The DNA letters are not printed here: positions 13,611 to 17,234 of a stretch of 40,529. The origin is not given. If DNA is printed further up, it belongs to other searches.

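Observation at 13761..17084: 1107-aa Mrr-like nuclease fused to a helical-repeat sensor-like body, with no NTPase, directly upstream of mod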

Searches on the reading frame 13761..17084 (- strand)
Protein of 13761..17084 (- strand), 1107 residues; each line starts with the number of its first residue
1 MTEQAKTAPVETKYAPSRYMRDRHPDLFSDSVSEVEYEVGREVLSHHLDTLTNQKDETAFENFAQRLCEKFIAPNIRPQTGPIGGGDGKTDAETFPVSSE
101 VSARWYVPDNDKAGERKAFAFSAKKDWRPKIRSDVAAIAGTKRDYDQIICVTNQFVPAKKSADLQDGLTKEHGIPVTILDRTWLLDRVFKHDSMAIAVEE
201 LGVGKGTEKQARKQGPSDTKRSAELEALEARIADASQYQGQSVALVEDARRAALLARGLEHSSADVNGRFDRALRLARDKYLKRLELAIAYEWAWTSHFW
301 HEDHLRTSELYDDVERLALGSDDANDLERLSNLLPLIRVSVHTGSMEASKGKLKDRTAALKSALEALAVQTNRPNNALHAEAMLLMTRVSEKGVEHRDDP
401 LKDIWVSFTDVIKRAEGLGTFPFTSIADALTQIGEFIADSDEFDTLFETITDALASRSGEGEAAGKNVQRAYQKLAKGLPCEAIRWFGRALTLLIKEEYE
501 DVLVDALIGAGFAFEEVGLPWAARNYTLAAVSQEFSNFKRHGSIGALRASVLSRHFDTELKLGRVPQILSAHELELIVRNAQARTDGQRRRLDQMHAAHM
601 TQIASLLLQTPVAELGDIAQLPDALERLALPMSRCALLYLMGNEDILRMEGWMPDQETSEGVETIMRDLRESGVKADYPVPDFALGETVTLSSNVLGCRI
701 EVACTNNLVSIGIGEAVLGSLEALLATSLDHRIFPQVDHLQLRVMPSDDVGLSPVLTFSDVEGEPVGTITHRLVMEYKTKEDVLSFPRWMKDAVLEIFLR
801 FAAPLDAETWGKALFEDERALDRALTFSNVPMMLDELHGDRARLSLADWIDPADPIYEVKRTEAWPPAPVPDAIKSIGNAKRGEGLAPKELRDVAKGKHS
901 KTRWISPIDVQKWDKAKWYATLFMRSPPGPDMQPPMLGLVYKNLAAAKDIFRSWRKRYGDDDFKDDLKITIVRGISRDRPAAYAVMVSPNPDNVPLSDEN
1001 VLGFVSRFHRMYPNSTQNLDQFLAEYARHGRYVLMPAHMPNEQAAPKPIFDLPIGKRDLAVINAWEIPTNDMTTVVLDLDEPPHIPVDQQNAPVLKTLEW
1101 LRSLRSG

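Call 5: search_protein_families(library=pfam, proteins=[window:13761-17084:-], max_evalue=0.1)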
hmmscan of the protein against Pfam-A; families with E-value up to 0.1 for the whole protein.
window:13761-17084:- (1107 aa): 0 families

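Call 6: search_protein_families(library=padloc, proteins=[window:13761-17084:-], max_evalue=0.1)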
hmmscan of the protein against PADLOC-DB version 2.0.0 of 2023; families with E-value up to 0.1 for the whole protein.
window:13761-17084:- (1107 aa): 0 families

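Call 7: search_protein_families(library=ncbifam, proteins=[window:13761-17084:-], max_evalue=1)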
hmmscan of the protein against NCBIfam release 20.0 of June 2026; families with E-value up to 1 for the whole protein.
window:13761-17084:- (1107 aa): 0 families
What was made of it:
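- On Avs / STAND antiviral NTPases: No NTPase hit in Pfam, NCBIfam or PADLOC (calls 5-7).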

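Call 8: search_solved_structures(query=window:13761-17084:-, max_evalue=10)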
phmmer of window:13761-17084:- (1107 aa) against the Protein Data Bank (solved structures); distinct sequences matched with E-value up to 10: 0.

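Call 9: find_homologous_proteins(query=window:13761-17084:-)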
Query window:13761-17084:- (1107 aa): 418 proteins with E <= 0.001 among 8000 candidates; the best 120 are listed.
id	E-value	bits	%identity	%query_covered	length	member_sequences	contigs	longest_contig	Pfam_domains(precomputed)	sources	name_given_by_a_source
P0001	0.0e+0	2523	100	100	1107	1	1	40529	-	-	-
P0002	0.0e+0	2245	89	100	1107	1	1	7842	-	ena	-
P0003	0.0e+0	2227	88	100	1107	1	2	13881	-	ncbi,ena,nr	ncbi:MAG: hypothetical protein OXF56_14440 [Rhodobacteraceae bacterium]|nr:hypothetical protein [Par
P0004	0.0e+0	2184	86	100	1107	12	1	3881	-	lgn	-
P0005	0.0e+0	2180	86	100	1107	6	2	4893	-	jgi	-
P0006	0.0e+0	2179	86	100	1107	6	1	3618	-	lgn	-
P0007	0.0e+0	2172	85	100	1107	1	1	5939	-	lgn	-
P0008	0.0e+0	2160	85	100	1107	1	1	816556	-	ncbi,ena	-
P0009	0.0e+0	2157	85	100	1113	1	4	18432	-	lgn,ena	-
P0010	0.0e+0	2155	85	100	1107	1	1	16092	-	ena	-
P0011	0.0e+0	2137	85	100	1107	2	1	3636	-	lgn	-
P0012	0.0e+0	2132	84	100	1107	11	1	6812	-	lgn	-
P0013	0.0e+0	2122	84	100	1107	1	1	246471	-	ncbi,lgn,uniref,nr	ncbi:hypothetical protein [Sphingomonas sp.]|uniref:hypothetical protein n=1 Tax=Sphingomonas sp. Ta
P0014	0.0e+0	2120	84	100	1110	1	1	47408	-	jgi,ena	-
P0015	0.0e+0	2106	83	100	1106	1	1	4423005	-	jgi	jgi:hypothetical protein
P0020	0.0e+0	2078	82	100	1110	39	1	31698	-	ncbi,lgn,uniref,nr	ncbi:hypothetical protein [Burkholderia pseudomallei]|uniref:hypothetical protein n=1 Tax=Burkholder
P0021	0.0e+0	2075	81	100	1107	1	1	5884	-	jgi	jgi:hypothetical protein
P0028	0.0e+0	2049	80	100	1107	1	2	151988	-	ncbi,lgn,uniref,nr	ncbi:hypothetical protein [Pseudovibrio brasiliensis]|uniref:Restriction endonuclease type IV Mrr do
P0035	0.0e+0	2023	79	100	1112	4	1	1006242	-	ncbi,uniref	ncbi:hypothetical protein [Agrobacterium pusense]|uniref:hypothetical protein n=1 Tax=Agrobacterium 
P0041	0.0e+0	1997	78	100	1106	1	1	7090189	-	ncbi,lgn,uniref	ncbi:hypothetical protein ACSBOB_20705 [Mesorhizobium sp. ASY16-5R]|uniref:hypothetical protein n=1 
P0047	0.0e+0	1919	77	99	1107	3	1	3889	-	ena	-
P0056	0.0e+0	1636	66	99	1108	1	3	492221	-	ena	-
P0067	0.0e+0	1304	89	59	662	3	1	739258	-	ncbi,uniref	ncbi:hypothetical protein ACFSOZ_27680 [Mesorhizobium newzealandense]|uniref:Restriction endonucleas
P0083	0.0e+0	1207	51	99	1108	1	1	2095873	-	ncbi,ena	-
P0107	0.0e+0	1122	50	98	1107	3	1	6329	-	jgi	jgi:hypothetical protein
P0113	0.0e+0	1117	49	98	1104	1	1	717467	-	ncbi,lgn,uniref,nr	ncbi:hypothetical protein [Bradyrhizobium sp. SZCCHNS2015]|uniref:hypothetical protein n=1 Tax=Brady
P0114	0.0e+0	1111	49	99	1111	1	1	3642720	-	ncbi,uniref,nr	ncbi:hypothetical protein [Methylocystis rosea]|uniref:Tetratricopeptide repeat protein n=1 Tax=Meth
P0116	0.0e+0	1107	48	98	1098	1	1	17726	-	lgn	-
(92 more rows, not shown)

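Call 14: search_solved_structures(query=A2, max_evalue=10, show_alignments=3)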
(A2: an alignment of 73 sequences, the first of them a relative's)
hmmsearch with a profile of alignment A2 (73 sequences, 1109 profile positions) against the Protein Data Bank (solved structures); distinct sequences matched with E-value up to 10: 0.

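Call 16: find_encoding_contigs(protein=P0013, flank=10000, max_places=2)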
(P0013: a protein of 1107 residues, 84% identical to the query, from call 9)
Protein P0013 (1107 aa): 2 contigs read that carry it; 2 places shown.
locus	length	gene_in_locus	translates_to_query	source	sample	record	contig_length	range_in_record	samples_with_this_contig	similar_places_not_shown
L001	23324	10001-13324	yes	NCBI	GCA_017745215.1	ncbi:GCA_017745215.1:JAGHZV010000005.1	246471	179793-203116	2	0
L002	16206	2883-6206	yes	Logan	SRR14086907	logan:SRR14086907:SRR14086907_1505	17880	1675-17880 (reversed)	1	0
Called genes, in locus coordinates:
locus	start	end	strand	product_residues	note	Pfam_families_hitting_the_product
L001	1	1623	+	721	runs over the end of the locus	PF00989:PAS, PF08447:PAS_3, PF08448:PAS_4, PF00989:PAS, PF08448:PAS_4, PF13426:PAS_9, PF08447:PAS_3, PF00989:PAS, +7 more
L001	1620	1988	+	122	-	PF00072:Response_reg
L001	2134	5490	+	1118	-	PF00704:Glyco_hydro_18, PF01522:Polysacc_deac_1, PF13506:Glyco_transf_21, PF00535:Glycos_transf_2, PF13641:Glyco_tranf_2_3, PF01644:Chitin_synth_1 (faint), PF03142:Chitin_synth_2 (faint), PF13632:Glyco_trans_2_3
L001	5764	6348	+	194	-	-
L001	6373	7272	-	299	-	PF00106:adh_short, PF08659:KR, PF13561:adh_short_C2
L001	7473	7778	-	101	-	-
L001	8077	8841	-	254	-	-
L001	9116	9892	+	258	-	-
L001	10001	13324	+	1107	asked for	-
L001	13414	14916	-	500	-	PF03389:MobA_MobL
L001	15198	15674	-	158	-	-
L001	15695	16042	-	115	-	-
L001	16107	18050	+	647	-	PF02534:T4SS-DNA_transf, PF10412:TrwB_AAD_bind, PF12696:TraG-D_C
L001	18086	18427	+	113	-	-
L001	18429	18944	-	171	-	-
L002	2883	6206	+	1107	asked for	-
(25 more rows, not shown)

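Call 17: find_encoding_contigs(protein=P0083, flank=10000, max_places=2)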
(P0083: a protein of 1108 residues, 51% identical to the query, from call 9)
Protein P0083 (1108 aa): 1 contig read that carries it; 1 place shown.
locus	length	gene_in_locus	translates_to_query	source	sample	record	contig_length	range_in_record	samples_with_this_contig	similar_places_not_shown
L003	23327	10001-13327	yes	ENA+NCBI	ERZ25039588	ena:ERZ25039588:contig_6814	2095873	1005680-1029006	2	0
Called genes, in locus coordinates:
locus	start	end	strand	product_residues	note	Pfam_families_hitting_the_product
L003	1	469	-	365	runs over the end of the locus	PF03130:HEAT_PBS (faint), PF00514:Arm (faint), PF02985:HEAT (faint), PF13513:HEAT_EZ (faint), PF13646:HEAT_2, PF12717:Cnd1 (faint), PF13646:HEAT_2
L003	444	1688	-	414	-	PF13432:TPR_16 (faint), PF13428:TPR_14 (weak), PF00515:TPR_1 (faint), PF07719:TPR_2 (faint), PF14559:TPR_19 (weak)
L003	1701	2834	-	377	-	PF01627:Hpt, PF00072:Response_reg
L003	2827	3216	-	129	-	PF00072:Response_reg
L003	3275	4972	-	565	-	PF00072:Response_reg, PF00989:PAS, PF08448:PAS_4, PF13426:PAS_9, PF00512:HisKA, PF02518:HATPase_c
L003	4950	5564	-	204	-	PF01339:CheB_methylest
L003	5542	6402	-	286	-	PF03705:CheR_N, PF01739:CheR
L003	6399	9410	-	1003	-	PF05227:CHASE3, PF00512:HisKA, PF02518:HATPase_c, PF00072:Response_reg, PF23198:PDE8A_N (faint), PF00072:Response_reg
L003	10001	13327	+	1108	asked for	-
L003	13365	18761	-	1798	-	PF00270:DEAD, PF27116:YjiV_N, PF00271:Helicase_C (weak), PF09369:MZB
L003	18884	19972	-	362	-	-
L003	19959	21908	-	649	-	-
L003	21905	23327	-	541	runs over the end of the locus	PF25164:CoiA_N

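Call 18: find_encoding_contigs(protein=P0114, flank=10000, max_places=2)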
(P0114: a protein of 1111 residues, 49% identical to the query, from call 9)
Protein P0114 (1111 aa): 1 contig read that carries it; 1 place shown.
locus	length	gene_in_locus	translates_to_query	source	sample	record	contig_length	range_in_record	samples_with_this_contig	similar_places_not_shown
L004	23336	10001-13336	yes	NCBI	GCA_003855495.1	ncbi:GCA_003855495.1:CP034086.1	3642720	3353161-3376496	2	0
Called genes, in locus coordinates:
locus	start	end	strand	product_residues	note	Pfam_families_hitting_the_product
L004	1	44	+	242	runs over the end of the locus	-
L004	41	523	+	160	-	-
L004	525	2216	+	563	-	PF23844:NCTSP_N, PF23845:TIM-barrel_NCTSP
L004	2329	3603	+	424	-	-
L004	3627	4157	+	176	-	PF04985:Phage_tube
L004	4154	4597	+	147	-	-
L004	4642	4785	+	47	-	-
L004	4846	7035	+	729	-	PF10145:PhageMin_Tail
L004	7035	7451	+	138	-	PF06995:Phage_P2_GpU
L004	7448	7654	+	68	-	PF05489:Phage_tail_X (weak)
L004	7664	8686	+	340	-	PF05954:Phage_GPD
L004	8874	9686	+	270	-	PF02086:MethyltransfD12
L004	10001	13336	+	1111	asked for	-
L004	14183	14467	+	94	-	PF01471:PG_binding_1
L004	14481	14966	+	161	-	PF01471:PG_binding_1, PF09374:PG_binding_3 (faint), PF01471:PG_binding_1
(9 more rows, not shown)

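Call 20: find_encoding_contigs(protein=P0035, flank=10000, max_places=2)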
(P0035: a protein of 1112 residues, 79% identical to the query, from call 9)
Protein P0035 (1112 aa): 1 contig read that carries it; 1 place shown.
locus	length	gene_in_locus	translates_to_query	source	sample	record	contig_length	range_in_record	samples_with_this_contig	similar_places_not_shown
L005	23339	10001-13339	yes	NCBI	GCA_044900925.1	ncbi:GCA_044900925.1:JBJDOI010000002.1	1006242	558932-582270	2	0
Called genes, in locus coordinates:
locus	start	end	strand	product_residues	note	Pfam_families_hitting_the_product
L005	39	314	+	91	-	PF10109:Phage_TAC_7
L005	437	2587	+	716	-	PF10145:PhageMin_Tail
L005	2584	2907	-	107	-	-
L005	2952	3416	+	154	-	PF06995:Phage_P2_GpU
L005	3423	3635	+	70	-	PF05489:Phage_tail_X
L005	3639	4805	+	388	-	PF05954:Phage_GPD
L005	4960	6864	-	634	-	PF03235:GmrSD_N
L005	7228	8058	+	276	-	PF00182:Glyco_hydro_19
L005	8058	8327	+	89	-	-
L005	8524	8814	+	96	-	PF16083:Phage_holin_3_3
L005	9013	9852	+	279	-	PF02086:MethyltransfD12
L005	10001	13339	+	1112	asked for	-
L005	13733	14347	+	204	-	-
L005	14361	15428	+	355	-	PF01381:HTH_3, PF13560:HTH_31, PF06114:Peptidase_M78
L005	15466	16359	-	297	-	-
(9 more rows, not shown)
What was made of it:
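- Homologs sit at the ends of P2-like prophage tail modules next to GmrSD and HD genes (calls 18, 20).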

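Call 21: find_encoding_contigs(protein=P0056, flank=10000, max_places=2)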
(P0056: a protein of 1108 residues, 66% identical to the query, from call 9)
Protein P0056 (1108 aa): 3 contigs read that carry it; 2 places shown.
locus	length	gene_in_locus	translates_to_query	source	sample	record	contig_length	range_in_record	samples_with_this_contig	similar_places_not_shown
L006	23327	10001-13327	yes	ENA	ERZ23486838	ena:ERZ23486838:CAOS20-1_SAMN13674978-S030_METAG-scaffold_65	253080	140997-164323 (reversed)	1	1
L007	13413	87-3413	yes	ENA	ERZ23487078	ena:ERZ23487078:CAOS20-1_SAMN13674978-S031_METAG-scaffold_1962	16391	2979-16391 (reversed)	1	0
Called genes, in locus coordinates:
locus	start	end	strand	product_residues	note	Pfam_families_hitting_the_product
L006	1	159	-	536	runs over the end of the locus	PF01381:HTH_3, PF12844:HTH_19, PF13560:HTH_31, PF00512:HisKA (weak), PF06114:Peptidase_M78, PF09856:ScfRs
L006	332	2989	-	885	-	PF08448:PAS_4, PF13426:PAS_9 (weak), PF08447:PAS_3, PF08448:PAS_4, PF00989:PAS, PF13426:PAS_9, PF00512:HisKA, PF02518:HATPase_c, +2 more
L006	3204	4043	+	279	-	-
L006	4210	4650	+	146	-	PF09335:VTT_dom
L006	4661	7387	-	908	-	PF00512:HisKA, PF02518:HATPase_c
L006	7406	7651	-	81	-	-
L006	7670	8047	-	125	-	PF00072:Response_reg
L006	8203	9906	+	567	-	PF03169:OPT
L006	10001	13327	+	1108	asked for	-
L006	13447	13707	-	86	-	PF06233:Usg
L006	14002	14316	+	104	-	PF00166:Cpn10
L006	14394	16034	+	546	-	PF00118:Cpn60_TCP1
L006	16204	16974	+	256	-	PF00563:EAL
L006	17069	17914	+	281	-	PF05552:MS_channel_1st_1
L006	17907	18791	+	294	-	PF03448:MgtE_N, PF00571:CBS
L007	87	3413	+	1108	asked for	-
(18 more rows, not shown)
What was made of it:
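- Some homologs sit alone among housekeeping genes (call 21). The gene also occurs in prophages and as a singleton away from conjugation genes (calls 18, 20, 21).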
